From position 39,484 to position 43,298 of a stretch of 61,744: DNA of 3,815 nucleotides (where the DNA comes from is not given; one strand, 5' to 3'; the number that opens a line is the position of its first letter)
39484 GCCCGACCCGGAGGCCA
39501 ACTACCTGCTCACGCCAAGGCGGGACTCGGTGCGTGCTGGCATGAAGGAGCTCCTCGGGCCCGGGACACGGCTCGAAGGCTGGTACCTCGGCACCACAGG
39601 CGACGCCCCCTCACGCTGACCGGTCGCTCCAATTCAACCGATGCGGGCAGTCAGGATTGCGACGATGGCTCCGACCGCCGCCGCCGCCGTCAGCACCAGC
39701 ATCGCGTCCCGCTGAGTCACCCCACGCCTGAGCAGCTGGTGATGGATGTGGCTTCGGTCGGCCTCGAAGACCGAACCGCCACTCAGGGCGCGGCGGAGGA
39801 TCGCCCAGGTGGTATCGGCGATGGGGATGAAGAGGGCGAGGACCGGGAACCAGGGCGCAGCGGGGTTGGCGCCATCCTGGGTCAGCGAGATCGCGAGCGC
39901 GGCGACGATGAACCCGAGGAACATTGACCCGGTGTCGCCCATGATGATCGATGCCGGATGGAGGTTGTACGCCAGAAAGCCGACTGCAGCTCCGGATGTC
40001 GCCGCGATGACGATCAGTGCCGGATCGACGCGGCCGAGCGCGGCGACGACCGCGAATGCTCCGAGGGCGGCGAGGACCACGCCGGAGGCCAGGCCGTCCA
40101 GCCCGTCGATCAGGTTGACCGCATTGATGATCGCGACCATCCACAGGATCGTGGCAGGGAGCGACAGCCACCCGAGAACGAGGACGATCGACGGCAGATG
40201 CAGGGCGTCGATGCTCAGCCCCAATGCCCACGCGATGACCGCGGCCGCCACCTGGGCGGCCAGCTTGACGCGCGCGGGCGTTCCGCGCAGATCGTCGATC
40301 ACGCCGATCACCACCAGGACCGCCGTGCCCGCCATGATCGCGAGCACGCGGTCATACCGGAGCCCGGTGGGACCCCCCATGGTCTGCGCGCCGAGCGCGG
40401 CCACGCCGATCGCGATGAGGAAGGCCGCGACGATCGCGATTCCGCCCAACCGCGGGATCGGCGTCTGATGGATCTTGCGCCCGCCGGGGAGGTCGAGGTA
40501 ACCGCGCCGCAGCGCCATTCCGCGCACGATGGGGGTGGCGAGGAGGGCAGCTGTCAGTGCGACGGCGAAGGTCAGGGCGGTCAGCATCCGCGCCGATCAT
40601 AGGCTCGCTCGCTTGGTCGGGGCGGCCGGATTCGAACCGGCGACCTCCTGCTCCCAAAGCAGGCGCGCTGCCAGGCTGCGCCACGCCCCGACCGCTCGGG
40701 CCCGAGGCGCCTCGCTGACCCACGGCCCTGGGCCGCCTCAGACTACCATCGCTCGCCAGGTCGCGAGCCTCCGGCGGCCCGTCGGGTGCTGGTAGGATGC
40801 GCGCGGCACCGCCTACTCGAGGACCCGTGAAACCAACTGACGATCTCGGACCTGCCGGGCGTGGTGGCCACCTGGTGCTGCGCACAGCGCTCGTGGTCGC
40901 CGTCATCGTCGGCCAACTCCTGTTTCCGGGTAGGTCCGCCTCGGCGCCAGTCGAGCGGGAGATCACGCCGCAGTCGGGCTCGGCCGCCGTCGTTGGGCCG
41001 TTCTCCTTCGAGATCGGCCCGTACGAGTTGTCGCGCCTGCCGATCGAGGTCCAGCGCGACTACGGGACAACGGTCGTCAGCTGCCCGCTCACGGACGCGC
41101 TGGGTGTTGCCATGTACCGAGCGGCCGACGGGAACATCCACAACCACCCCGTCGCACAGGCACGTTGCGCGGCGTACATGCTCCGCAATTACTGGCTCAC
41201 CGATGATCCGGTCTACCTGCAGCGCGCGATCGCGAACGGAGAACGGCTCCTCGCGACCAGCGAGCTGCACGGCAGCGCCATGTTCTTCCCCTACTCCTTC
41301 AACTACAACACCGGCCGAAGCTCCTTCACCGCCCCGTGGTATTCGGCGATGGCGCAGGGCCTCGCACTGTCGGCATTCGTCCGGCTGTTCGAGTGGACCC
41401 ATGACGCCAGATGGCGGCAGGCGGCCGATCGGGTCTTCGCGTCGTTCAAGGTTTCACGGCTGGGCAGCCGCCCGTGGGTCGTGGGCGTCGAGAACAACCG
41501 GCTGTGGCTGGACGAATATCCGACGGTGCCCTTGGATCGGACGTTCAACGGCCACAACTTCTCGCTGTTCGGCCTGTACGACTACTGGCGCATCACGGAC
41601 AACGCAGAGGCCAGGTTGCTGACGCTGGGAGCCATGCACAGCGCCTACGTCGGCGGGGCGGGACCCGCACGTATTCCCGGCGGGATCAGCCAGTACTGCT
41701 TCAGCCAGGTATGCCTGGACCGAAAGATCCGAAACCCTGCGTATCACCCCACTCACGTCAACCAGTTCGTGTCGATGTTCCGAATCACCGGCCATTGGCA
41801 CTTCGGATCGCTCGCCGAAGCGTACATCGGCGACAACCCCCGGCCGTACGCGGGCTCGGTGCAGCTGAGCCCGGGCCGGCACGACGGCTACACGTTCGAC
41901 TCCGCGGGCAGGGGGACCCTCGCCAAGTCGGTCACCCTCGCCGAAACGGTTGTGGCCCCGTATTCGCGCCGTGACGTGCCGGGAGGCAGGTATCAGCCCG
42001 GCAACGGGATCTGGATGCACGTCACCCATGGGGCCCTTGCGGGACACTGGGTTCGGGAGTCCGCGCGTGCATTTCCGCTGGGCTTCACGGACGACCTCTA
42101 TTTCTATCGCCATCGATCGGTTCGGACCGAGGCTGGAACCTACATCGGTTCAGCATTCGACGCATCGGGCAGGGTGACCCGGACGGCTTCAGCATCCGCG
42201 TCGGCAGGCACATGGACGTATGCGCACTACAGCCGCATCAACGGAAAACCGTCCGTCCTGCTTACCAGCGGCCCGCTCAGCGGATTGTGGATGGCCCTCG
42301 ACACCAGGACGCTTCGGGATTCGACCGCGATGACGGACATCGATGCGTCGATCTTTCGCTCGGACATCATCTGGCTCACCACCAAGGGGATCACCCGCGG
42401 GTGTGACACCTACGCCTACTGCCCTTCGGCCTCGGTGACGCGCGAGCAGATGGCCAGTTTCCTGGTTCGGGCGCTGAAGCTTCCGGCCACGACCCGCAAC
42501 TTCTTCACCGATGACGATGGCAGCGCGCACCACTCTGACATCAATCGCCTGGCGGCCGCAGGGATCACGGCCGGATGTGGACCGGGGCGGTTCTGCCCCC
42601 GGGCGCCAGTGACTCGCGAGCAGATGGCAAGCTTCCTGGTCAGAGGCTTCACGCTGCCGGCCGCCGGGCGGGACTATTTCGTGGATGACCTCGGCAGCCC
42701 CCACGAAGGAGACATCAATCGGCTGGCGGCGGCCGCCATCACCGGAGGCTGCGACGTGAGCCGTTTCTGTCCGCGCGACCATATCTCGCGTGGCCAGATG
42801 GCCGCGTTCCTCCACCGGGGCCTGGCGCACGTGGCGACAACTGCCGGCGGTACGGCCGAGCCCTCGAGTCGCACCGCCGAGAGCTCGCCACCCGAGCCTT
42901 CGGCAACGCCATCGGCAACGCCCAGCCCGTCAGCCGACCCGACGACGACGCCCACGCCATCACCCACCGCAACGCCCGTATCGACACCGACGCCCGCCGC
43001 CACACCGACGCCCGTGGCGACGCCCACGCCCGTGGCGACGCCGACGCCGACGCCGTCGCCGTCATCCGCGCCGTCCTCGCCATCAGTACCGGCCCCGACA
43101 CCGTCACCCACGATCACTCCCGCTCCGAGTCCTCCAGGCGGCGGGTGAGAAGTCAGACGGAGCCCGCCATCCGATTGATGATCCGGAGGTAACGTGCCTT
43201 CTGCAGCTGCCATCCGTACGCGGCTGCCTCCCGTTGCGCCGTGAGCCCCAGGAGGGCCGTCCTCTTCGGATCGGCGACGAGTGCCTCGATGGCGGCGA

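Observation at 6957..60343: Eighteen copies of a cysteine-pair SLH-like repeat form an invariant C-terminal triple module on six unrelated secreted enzymes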

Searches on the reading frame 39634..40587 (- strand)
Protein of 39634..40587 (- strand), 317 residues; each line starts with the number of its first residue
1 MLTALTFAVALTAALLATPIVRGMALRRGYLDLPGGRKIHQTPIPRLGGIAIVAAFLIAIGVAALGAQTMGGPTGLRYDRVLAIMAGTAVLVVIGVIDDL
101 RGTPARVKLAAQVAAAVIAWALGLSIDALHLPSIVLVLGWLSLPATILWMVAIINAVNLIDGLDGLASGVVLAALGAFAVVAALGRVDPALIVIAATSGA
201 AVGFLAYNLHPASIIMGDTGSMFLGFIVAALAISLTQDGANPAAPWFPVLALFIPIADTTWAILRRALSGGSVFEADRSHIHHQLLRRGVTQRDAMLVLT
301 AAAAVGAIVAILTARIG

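Call 29: search_protein_families(library=pfam, proteins=[window:39634-40587:-], max_evalue=0.001)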
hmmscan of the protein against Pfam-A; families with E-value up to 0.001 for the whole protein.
window:39634-40587:- (317 aa): 1 family
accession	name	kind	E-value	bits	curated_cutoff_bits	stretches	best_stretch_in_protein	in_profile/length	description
PF00953.26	Glycos_transf_4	-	6.4e-38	130.7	27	1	82-235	2-159/160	Glycosyl transferase family 4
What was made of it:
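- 39634..40587 (-): WecA/TagO-like initiating polyprenyl-phosphate GlcNAc-1-phosphate transferase. Pfam Glycos_transf_4 6.4e-38 (call 29).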

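Call 42: search_protein_families(library=ncbifam, proteins=[window:39634-40587:-], max_evalue=0.00001)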
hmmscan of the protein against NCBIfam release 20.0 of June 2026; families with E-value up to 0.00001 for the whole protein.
window:39634-40587:- (317 aa): 3 families
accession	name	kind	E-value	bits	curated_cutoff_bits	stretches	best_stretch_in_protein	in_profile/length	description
TIGR02380.1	ECA_wecA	exception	1.9e-39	135.8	326.05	1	9-313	6-308/346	UDP-N-acetylglucosamine--undecaprenyl-phosphate N-acetylglucosaminephosphotransferase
NF053644.1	MraY_archaea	equivalog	1.1e-24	87.5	450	1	107-311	152-340/340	pseudomurein biosynthesis MraY family phospho-N-acetylmuramoyl-pentapeptide-transferase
TIGR00445.1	mraY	equivalog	1.8e-18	67.1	192.05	1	40-237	31-247/321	phospho-N-acetylmuramoyl-pentapeptide-transferase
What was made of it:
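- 39634..40587 (-): The best NCBIfam hit is ECA_wecA at 1.9e-39, below the cutoff (call 42).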

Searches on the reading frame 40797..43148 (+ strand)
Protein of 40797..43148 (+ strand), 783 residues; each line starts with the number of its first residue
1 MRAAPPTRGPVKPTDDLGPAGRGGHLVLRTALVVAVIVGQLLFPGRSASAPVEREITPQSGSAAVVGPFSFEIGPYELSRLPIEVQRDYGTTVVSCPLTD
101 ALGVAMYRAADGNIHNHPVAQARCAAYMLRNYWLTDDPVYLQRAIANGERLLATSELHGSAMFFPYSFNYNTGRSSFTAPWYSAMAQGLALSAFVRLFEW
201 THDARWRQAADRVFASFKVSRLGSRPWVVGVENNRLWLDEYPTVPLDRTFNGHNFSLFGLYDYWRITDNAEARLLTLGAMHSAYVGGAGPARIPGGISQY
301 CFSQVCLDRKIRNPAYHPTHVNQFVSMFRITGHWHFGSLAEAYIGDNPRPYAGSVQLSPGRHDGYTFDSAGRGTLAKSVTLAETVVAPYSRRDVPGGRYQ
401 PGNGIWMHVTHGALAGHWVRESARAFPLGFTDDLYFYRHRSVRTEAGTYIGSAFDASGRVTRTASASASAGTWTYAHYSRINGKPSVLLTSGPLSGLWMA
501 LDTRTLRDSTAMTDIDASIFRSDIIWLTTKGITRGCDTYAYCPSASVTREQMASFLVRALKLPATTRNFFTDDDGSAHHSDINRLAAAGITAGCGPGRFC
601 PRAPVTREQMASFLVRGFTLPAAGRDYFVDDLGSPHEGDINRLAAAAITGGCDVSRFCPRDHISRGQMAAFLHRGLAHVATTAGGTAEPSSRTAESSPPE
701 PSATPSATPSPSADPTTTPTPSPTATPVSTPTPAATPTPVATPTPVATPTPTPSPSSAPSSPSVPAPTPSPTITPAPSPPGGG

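Call 9: search_protein_families(library=pfam, proteins=[window:40797-43148:+], max_evalue=1)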
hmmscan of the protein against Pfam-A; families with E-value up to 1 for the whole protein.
window:40797-43148:+ (783 aa): 2 families
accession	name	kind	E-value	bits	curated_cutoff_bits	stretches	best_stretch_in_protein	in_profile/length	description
PF06662.19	C5-epim_C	-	2.7e-26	92.7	23.3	2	161-341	4-184/188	D-glucuronyl C5-epimerase C-terminus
PF00395.25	SLH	-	1.6e-13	50.8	20.8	2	570-611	2-44/44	S-layer homology domain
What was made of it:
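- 40797..43148 (+): C5-epimerase-like secreted protein with a triple SLH module (42330-42830) followed by a 105-aa Pro/Thr/Ser-rich tail (42831-43145). Pfam C5-epim_C 2.7e-26 and SLH 1.6e-13 (call 9).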

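Call 12: search_protein_families(library=ncbifam, proteins=[window:40797-43148:+], max_evalue=0.01)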
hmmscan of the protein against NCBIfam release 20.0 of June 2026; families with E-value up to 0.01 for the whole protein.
window:40797-43148:+ (783 aa): 1 family
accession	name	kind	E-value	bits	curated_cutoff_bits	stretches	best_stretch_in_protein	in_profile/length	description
NF033190.2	inl_like_NEAT_1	exception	2.5e-10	39.3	1275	1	526-675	597-751/754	NEAT domain-containing leucine-rich repeat protein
